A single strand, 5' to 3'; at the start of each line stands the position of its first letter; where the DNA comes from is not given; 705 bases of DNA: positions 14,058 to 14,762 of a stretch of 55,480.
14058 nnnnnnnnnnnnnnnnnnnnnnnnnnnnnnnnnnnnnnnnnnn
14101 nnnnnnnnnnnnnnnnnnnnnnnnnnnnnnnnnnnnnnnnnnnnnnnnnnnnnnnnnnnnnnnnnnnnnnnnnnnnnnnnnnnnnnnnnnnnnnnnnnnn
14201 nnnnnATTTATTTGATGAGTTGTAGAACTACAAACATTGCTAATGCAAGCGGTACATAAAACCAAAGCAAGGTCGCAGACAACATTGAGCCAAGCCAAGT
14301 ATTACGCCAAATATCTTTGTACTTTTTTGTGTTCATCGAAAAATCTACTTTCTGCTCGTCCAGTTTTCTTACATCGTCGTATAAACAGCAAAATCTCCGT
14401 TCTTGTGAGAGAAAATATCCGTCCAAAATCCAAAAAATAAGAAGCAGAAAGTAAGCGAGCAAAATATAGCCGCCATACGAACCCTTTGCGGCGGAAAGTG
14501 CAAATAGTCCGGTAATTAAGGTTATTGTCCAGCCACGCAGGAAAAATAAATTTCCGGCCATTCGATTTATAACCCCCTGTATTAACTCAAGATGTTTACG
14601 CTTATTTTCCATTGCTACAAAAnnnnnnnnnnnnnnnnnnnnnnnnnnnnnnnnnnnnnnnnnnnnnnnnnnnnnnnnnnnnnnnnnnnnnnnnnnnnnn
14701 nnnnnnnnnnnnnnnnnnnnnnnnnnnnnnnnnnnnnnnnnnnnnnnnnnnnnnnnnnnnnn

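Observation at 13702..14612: ThsB-like TIR protein coupled to a 134-aa three-TM protein with no ThsA-type effector: candidate minimal Thoeris-like defence pair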

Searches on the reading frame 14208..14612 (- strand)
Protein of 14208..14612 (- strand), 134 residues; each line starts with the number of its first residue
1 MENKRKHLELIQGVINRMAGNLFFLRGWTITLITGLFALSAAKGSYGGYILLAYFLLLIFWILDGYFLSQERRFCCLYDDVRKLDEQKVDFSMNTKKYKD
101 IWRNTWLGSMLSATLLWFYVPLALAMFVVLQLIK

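Call 3: search_protein_families(library=pfam, proteins=[window:14208-14612:-], max_evalue=0.1)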
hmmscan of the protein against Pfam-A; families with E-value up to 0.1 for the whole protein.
window:14208-14612:- (134 aa): 0 families

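Call 4: search_protein_families(library=padloc, proteins=[window:14208-14612:-], max_evalue=0.1)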
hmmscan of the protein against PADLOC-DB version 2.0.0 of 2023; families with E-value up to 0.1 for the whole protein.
window:14208-14612:- (134 aa): 4 families
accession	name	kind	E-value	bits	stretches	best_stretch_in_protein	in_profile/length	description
PDLC04686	PDC-M50A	-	5e-46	154.3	1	1-130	1-129/134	-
PDLC04685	PDC-M50A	-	1.8e-36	123.3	1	2-133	3-129/130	-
PDLC04684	PDC-M50A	-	8.6e-18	63.3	1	8-127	18-134/159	-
PDLC04687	PDC-M50A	-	3.1e-16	57.7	1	6-133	14-140/144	-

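Call 8: find_homologous_proteins(query=window:14208-14612:-)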
Query window:14208-14612:- (134 aa): 1578 proteins with E <= 0.001 among 1645 candidates; the best 120 are listed.
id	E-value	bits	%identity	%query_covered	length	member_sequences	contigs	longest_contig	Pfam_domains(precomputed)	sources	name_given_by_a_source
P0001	1.8e-80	286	96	100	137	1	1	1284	-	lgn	-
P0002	8.4e-80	283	96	100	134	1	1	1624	-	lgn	-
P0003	8.0e-77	274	93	100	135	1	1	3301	-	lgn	-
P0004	3.0e-76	272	90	100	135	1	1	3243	-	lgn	-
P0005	2.2e-75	269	90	100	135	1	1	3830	-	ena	-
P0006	3.2e-71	256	86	100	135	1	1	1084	-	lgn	-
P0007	5.8e-71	255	100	87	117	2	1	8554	-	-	-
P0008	6.7e-71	255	85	100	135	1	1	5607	-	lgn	-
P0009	7.2e-71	255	86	100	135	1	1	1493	-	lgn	-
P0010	4.2e-70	252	84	100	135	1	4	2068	-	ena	-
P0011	5.0e-70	252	84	100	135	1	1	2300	-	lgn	-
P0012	7.5e-70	251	88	97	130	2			-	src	-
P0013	5.5e-69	248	83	100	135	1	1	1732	-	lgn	-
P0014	1.5e-68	247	82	100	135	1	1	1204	-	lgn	-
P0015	5.1e-67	242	81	100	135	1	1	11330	-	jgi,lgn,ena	-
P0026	8.4e-61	222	72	100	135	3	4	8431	-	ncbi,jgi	-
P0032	8.5e-60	219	76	99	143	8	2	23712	-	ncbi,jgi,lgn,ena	-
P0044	4.8e-56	207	69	100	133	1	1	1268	-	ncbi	-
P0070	3.4e-49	184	66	99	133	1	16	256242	-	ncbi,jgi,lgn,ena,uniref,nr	ncbi:MAG: hypothetical protein UU73_C0002G0195 [Candidatus Daviesbacteria bacterium GW2011_GWA1_41_6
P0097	3.6e-48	181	62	99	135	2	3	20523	-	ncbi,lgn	-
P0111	9.9e-48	180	66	100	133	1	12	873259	-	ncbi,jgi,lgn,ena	ncbi:MAG: hypothetical protein ACOXZY_03585 [Patescibacteria group bacterium]|jgi:hypothetical prote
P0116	1.4e-47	179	63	100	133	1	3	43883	-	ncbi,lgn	-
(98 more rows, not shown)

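Call 22: search_protein_families(library=pfam, proteins=[window:14208-14612:-, P0044, P0070, P0111, P0097, P0116, P0026, P0032], max_evalue=10)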
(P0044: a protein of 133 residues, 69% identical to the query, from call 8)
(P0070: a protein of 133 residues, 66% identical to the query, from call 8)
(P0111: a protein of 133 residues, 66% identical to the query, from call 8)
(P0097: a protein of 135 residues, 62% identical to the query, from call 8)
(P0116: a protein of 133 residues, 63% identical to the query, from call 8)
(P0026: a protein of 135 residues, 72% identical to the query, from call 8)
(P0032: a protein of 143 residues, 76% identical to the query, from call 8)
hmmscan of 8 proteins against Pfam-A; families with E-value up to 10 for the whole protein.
window:14208-14612:- (134 aa): 0 families

P0044 (133 aa): 3 families
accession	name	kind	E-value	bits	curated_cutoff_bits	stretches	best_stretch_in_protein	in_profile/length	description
PF24838.2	8xMP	-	0.02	15.2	30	1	8-131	8-131/136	Octameric membrane protein family (8xMP)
PF11683.13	DUF3278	-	0.025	15.1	26.6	1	15-86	30-104/130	Protein of unknown function (DUF3278)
PF10762.14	DUF2583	-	0.028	15.3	27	1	4-62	2-59/88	Protein of unknown function (DUF2583)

P0070 (133 aa): 6 families
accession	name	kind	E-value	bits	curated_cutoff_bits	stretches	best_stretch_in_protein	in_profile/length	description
PF05685.18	Uma2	-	0.057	13.4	27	1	3-55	10-61/172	Putative restriction endonuclease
PF10028.14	DUF2270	-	0.098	12.7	25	1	28-64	24-62/184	Predicted integral membrane protein (DUF2270)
PF09850.14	DotU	-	0.12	12.4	27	1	70-131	142-200/205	Type VI secretion system protein DotU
PF05393.16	Hum_adeno_E3A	-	0.16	12.6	22.9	1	104-132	31-59/100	Human adenovirus early E3A glycoprotein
PF13038.11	DUF3899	-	1.5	9.7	23.4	1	62-123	26-86/88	Domain of unknown function (DUF3899)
PF20990.2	DUF2207_C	-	2.3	8.3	33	1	73-129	107-158/247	Predicted membrane protein (DUF2207) C-terminal domain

P0111 (133 aa): 2 families
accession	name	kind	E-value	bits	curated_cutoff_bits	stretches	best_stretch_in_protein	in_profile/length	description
PF11683.13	DUF3278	-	0.0094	16.5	26.6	1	9-84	24-102/130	Protein of unknown function (DUF3278)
PF13630.11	SdpI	-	2.5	8.7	28.2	1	15-59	25-63/71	SdpI/YfhL protein family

P0097 (135 aa): 3 families
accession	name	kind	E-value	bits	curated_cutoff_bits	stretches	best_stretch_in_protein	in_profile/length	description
PF11683.13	DUF3278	-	0.05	14.2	26.6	1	10-70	25-87/130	Protein of unknown function (DUF3278)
PF16237.10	DUF4896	-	0.94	9.9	25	1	117-135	20-38/44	Domain of unknown function (DUF4896)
PF06686.16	SpoIIIAC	-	2.8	8.6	24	1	30-50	7-28/56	Stage III sporulation protein AC/AD protein family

P0116 (133 aa): 3 families
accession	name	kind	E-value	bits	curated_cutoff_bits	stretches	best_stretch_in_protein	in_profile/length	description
PF11683.13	DUF3278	-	0.0028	18.2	26.6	1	9-81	24-99/130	Protein of unknown function (DUF3278)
PF10028.14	DUF2270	-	0.044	13.8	25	1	27-64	23-62/184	Predicted integral membrane protein (DUF2270)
PF13630.11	SdpI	-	0.2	12.3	28.2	1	15-59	25-63/71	SdpI/YfhL protein family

P0026 (135 aa): 1 family
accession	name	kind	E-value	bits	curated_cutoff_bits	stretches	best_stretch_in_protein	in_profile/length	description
PF10028.14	DUF2270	-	0.00031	20.8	25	1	28-103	24-99/184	Predicted integral membrane protein (DUF2270)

P0032 (143 aa): 1 family
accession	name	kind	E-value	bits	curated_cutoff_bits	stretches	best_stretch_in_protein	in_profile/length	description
PF02300.22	Fumarate_red_C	-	1.5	9.3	24.2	0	98-135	8-46/127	Fumarate reductase subunit C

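Call 30: find_related_loci(query=A1, collection=genome_contigs, flank=5000)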
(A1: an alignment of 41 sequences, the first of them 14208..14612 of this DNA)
Query A1 (134 aa) in genome_contigs; peptide patterns used: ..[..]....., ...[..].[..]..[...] (x = any residue, [..] = any of these).
294 stretches matched a pattern; 262 encode a relative of the query (tblastn E <= 1e-3); the best 80 are kept; 80 distinct loci.
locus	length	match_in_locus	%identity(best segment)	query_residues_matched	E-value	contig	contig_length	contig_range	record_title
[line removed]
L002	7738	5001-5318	78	21-126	5e-54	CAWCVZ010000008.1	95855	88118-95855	MAG: uncultured Ignavibacteria bacterium isolate MFD05442.bin.1.213 genome assembly, contig: contig_28890, whole genome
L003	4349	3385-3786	74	1-134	4e-54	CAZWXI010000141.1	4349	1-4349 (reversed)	MAG TPA_asm: uncultured Hyphomicrobiales bacterium isolate SRP093185_co1_13 genome assembly, contig: NODE_15166_length_4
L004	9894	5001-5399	65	1-134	2e-53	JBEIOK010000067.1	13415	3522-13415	MAG: Nevskiaceae bacterium isolate Sample-106-S6-bin-115 Sample_106_S6-bin_115-k141_811813, whole genome shotgun sequenc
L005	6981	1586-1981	62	1-133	1e-52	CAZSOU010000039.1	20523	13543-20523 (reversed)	MAG TPA_asm: uncultured Rhodanobacteraceae bacterium isolate SRP187154_co1_252 genome assembly, contig: NODE_2910_length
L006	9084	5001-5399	63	1-134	9e-53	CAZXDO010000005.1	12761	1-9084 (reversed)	MAG TPA_asm: uncultured Candidatus Saccharibacteria bacterium isolate SRP067234_co1_334 genome assembly, contig: k99_200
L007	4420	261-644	64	1-129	2e-52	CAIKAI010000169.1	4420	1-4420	Candidatus Shapirobacteria bacterium isolate AlinenLipids_bin-9586 genome assembly, contig: bin-9586:169/184, whole geno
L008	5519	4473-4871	65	1-134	1e-52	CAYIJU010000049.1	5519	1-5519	MAG TPA_asm: uncultured Candidatus Saccharibacteria bacterium isolate ERP119705_co20_288 genome assembly, contig: NODE_2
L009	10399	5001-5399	64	1-134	2e-52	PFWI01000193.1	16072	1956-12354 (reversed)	MAG: bacterium (Candidatus Ratteibacteria) CG_4_9_14_3_um_filter_41_21 CG_4_9_14_3_um_filter_150_scaffold_6008_c, whole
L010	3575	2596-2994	63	1-134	5e-52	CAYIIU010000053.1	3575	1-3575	MAG TPA_asm: uncultured archaeon isolate ERP119705_co23_96 genome assembly, contig: NODE_31594_length_3575_cov_6.297727,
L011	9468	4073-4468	62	1-133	2e-51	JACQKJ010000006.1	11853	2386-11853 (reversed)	MAG: Candidatus Komeilibacteria bacterium isolate NC_groundwater_1174_Ag_S-0.1um_52_33 S_p1_S3_coassembly_k141_172122, w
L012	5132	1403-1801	62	1-134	1e-50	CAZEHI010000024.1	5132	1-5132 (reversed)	MAG TPA_asm: uncultured Candidatus Saccharibacteria bacterium isolate binchicken_co34_546 genome assembly, contig: NODE_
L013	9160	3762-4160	62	1-134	1e-50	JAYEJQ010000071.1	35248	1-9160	MAG: Patescibacteria group bacterium isolate MAG159 MAG159_71, whole genome shotgun sequence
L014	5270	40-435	61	2-134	3e-50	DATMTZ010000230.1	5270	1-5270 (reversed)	MAG TPA_asm: Oxalicibacterium sp. isolate SMAG_U13027 k141_378559, whole genome shotgun sequence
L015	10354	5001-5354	66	1-119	2e-50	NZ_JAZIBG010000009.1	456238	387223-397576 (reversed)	Aquincola agrisoli strain MAHUQ-54 GCM70022187_11, whole genome shotgun sequence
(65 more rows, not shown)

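Call 32: predict_structure(alignment_id=A1)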
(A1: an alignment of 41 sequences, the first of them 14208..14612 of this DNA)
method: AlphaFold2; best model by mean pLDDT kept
length: 134 residues; sequences in the alignment: 41
mean_pLDDT: 88.7   pTM: 0.77
mean pLDDT of the five models: 88.7, 88.3, 86.2, 85.1, 79.9
residues with pLDDT >= 90: 78; 70-90: 51; 50-70: 5; < 50: 0
segments of 3 or more residues with pLDDT < 50: none
pLDDT, mean of each block of 10 residues (from residue 1): 88 93 90 87 74 90 93 94 88 89 90 92 90 76
secondary structure, 60 per line:
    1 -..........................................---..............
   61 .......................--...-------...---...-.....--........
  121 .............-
elements in order: H2-43 H47-83 H106-110 H113-133

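Call 33: search_protein_representatives(alignment_id=A1)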
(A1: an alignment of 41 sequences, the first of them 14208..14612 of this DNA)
Query: 41 sequences, 134 profile positions. Proteins with E-value up to 0.001 (for the whole library): 5034; up to 1e-10: 3352; up to 1e-30: 321. The best 150 are listed.
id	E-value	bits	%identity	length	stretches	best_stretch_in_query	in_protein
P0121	4.3e-59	214.7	-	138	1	3-132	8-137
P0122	3.2e-56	205.3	-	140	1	2-131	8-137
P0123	9.5e-56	203.8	-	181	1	1-133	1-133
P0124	1.0e-53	197.2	-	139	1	2-132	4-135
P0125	1.7e-53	196.5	-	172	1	1-132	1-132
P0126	2.6e-52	192.7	-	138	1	2-131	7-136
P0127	1.6e-51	190.1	-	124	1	10-133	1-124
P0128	1.5e-46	174.0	-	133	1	1-133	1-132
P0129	2.5e-45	170.1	-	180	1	2-133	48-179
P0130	1.2e-44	167.8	-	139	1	2-133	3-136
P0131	1.9e-44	167.3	-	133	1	2-132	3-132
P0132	6.8e-44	165.5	-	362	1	1-131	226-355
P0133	8.5e-44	165.1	-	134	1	1-129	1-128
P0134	1.9e-43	164.0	-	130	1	3-132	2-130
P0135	2.5e-43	163.6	-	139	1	2-132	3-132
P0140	1.8e-42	160.8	-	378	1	1-132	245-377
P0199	2.4e-37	144.2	-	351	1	3-131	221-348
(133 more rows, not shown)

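Call 36: search_protein_families(library=pfam, alignment_id=A2, max_evalue=0.01)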
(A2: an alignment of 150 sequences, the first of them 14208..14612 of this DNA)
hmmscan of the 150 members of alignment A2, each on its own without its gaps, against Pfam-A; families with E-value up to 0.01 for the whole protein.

A. member 1, window:14208-14612:- (134 aa): 0 families

B. families by the number of members that match (of 150 scanned): 15 families
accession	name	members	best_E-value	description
PF11683.13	DUF3278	23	9.4e-06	Protein of unknown function (DUF3278)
PF10028.14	DUF2270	8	1.4e-05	Predicted integral membrane protein (DUF2270)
PF24838.2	8xMP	4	1.6e-27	Octameric membrane protein family (8xMP)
PF05814.16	Ac76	3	0.00023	Orf76 (Ac76)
PF18163.6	LD_cluster2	1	1.7e-15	SLOG cluster2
PF18180.6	LD_cluster3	1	0.00038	SLOG cluster3 family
PF24243.1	Phage_tail_C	1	0.0021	Phage tail tip domain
PF17421.7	DUF5409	1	0.0022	Family of unknown function (DUF5409)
PF07695.17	7TMR-DISM_7TM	1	0.0039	7TM diverse intracellular signalling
PF13727.12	CoA_binding_3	1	0.0049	CoA-binding domain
PF13853.12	7tm_4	1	0.0066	Olfactory receptor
PF02248.22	Como_SCP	1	0.0081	Small coat protein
PF13347.12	MFS_2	1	0.0092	MFS/sugar transport protein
PF05297.16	Herpes_LMP1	1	0.0094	Herpesvirus latent membrane protein 1 (LMP1)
PF19273.5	Exportin-5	1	0.0094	Exportin-5 family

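Call 38: search_solved_structures(query=A2, max_evalue=1, show_alignments=2)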
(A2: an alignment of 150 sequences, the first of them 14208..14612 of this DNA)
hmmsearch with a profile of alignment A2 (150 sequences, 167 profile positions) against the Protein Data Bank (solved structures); distinct sequences matched with E-value up to 1: 0.

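Call 42: fold_search(model_id=the predicted structure, library=pdb)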
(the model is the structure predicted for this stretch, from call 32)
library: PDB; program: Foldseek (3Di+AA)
matches with E <= 10: 51; with E <= 0.001: 0
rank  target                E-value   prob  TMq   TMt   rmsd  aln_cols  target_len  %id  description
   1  4bne_B                2.6e+00  0.15  0.34  0.19  11.9       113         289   12  Pacsin2 Interacts with Membranes and Actin-Filaments (released 2014-05-14)
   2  9s99_B                4.1e+00  0.20  0.46  0.33  15.1       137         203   14  CdvB2 filament - high twist, class B (released 2026-01-28)
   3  3q0k_A                4.1e+00  0.10  0.33  0.19  11.9       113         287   11  Crystal structure of Human PACSIN 2 F-BAR (released 2012-02-15)
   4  2dnx_MODEL_1_A        4.1e+00  0.09  0.27  0.28  11.3       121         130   12  Solution structure of RSGI RUH-063, an N-terminal domain of Syntaxin 12 from human cDNA (released 2006-10-26)
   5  1szi                  4.1e+00  0.08  0.34  0.26  15.2       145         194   12  Crystal Structure of the C-terminus of TIP47 (released 2004-07-27)
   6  4r61                  4.4e+00  0.21  0.46  0.45   7.7       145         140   15  Crystal structure of a rationally designed single-chain protein mimicking a trimeric gp41 N-terminal heptad-repeat regio (released 2014-12-10)
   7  7t2y_A                4.4e+00  0.08  0.26  0.31  18.4       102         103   13  X-ray structure of a designed cold unfolding four helix bundle (released 2022-03-02)
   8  3i2w_A                4.6e+00  0.10  0.33  0.21  12.2       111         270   11  Crystal structure of EFC/F-BAR domain of Drosophila Syndapin/PACSIN (released 2010-03-02)
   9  8st2_C                4.6e+00  0.05  0.24  0.11  16.6       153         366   10  The 3alpha2beta stoichiometry of human alpha4beta2 nicotinic acetylcholine receptor in complex with acetylcholine (released 2024-02-07)
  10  3i2w_B                5.1e+00  0.11  0.34  0.20   9.8       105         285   13  Crystal structure of EFC/F-BAR domain of Drosophila Syndapin/PACSIN (released 2010-03-02)
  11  3haj_A                5.1e+00  0.09  0.34  0.19  12.0       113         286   12  Crystal structure of human PACSIN2 F-BAR domain (p212121 lattice) (released 2009-06-16)
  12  3q0k_C                5.1e+00  0.09  0.34  0.19  11.9       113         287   12  Crystal structure of Human PACSIN 2 F-BAR (released 2012-02-15)
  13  9vuc_B                5.4e+00  0.30  0.49  0.20   5.7       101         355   14  channel B complex with 2 (released 2026-03-11)
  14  9kjc                  5.4e+00  0.16  0.48  0.06  13.0       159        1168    9  Cryo-EM structure of BL-bound atABCB19 in lipid nanodisc (released 2025-05-21)
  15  4bne_A                5.4e+00  0.09  0.34  0.19  11.9       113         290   12  Pacsin2 Interacts with Membranes and Actin-Filaments (released 2014-05-14)
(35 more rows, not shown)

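Call 47: search_dna_similar(query=window:14208-14612:-, collection=plasmids, mode=protein, max_rows=25, max_evalue=0.001)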
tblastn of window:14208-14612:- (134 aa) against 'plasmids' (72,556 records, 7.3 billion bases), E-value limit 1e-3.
Records with a match: 113; places in all: 113; records where one place covers at least 80% of the query: 98.
Best place of each record, by identity: <60% 113.
By first word of the organism name: Klebsiella 40; Escherichia 36; Lactiplantibacillus 5; Priestia 3; Enterobacter 3; Levilactobacillus 3; Streptomyces 2; Shigella 2; Erwinia 2; Vibrio 1; and 16 more.
By predicted mobility (MOB-suite, as given by PLSDB): conjugative 72; non-mobilizable 26; mobilizable 15.
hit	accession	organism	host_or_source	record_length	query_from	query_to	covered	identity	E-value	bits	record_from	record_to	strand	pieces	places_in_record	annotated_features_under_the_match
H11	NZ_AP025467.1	Vibrio chagasii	-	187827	1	129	96%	46.5%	2e-17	84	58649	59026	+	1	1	hypothetical protein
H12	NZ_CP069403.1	Priestia megaterium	Homo sapiens,Pure culture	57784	1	121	90%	49.6%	1e-22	99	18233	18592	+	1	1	hypothetical protein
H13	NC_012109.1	Desulforapulum autotrophicum HRM2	-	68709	1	130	97%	46.2%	7e-21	94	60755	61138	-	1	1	hypothetical protein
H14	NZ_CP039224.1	Piscirickettsia salmonis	Salmo salar,cell culture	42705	1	99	74%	58.6%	6e-21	94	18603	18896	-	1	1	none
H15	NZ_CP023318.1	Priestia megaterium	Plant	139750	2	130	96%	43.4%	3e-21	95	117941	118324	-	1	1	hypothetical protein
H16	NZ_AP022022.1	Klebsiella sp. WP3-S18-ESBL-05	-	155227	1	134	100%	41.0%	3e-13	72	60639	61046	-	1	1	hypothetical protein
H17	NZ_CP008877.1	Terribacillus goriensis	Cryptomeria japonica var. sinensis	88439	2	133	99%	40.2%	6e-19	88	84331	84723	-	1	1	hypothetical protein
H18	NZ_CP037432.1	Lactiplantibacillus plantarum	Food,kimchi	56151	2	121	90%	42.3%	2e-14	75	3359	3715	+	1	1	hypothetical protein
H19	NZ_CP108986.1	Streptomyces sp. NBC_00724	-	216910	2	125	93%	39.5%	7e-6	51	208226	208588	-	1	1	hypothetical protein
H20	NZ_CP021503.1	Lactiplantibacillus plantarum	cell culture,food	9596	2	133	99%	37.0%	2e-14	76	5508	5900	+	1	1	hypothetical protein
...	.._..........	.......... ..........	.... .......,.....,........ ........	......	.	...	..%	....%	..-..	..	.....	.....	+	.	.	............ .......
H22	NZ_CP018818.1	Klebsiella pneumoniae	-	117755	1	132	99%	34.3%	8e-11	65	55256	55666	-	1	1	hypothetical protein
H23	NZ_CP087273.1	Klebsiella pneumoniae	cell culture,laboratory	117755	1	132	99%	34.3%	8e-11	65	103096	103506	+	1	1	hypothetical protein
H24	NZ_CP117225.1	Klebsiella pneumoniae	whole organism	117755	1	132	99%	34.3%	8e-11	65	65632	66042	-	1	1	hypothetical protein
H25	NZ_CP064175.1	Klebsiella pneumoniae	swine,mixed culture,Anal swab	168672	1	132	99%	34.3%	8e-11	65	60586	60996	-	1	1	hypothetical protein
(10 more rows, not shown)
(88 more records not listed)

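Call 48: search_protein_families(library=ncbifam, proteins=[window:14208-14612:-, P0026, P0132, P0140, P0199], max_evalue=0.1)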
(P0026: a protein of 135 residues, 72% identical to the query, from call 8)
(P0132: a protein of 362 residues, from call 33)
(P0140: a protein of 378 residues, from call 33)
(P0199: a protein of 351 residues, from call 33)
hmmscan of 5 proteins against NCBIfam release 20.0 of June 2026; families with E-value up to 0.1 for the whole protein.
window:14208-14612:- (134 aa): 0 families

P0026 (135 aa): 1 family
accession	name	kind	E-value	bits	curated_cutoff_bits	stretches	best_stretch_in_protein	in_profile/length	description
NF005046.0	PRK06459.1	equivalog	0.021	13.5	460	1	14-69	89-145/587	hydrogenase 4 subunit B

P0132 (362 aa): 2 families
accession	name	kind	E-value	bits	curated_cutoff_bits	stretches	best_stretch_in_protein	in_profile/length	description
NF005046.0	PRK06459.1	equivalog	0.054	12.1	460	1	247-305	97-157/587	hydrogenase 4 subunit B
NF058525.1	Thoeris_type3_ThcA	equivalog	0.057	13.1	110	0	122-155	95-130/184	Thoeris type III anti-phage system protein ThcA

P0140 (378 aa): 1 family
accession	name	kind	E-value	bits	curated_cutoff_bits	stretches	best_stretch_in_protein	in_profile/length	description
NF058525.1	Thoeris_type3_ThcA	equivalog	1.2e-08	34.8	110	1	17-199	3-162/184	Thoeris type III anti-phage system protein ThcA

P0199 (351 aa): 0 families

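Call 49: get_annotated_region(hit=H15, flank=2500)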
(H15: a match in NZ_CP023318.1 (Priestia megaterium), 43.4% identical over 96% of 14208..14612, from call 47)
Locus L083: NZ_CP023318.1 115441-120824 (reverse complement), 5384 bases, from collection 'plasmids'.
description: Priestia megaterium strain A plasmid p1, complete sequence
organism: Priestia megaterium (NCBI taxid 1404)
taxonomy: Bacteria; Bacillota; Bacilli; Bacillales; Bacillaceae; Priestia; Priestia megaterium
host: -; source: Plant; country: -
typing (MOB-suite, as given by PLSDB): mobilizable; replicon rep_cluster_385; relaxase MOBP
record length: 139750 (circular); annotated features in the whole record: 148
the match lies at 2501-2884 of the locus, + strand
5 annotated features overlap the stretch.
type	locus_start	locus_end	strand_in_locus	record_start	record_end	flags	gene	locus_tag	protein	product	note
CDS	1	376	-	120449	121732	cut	-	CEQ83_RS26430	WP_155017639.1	hypothetical protein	-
CDS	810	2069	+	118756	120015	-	dcm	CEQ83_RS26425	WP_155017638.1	DNA (cytosine-5-)-methyltransferase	GO:0006304 - DNA modification [Evidence IEA]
CDS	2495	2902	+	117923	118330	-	-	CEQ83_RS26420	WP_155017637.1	hypothetical protein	-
CDS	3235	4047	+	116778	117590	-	-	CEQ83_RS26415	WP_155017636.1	toll/interleukin-1 receptor domain-containing protein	-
CDS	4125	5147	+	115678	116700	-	-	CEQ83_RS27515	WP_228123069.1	TIR domain-containing protein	GO:0007165 - signal transduction [Evidence IEA]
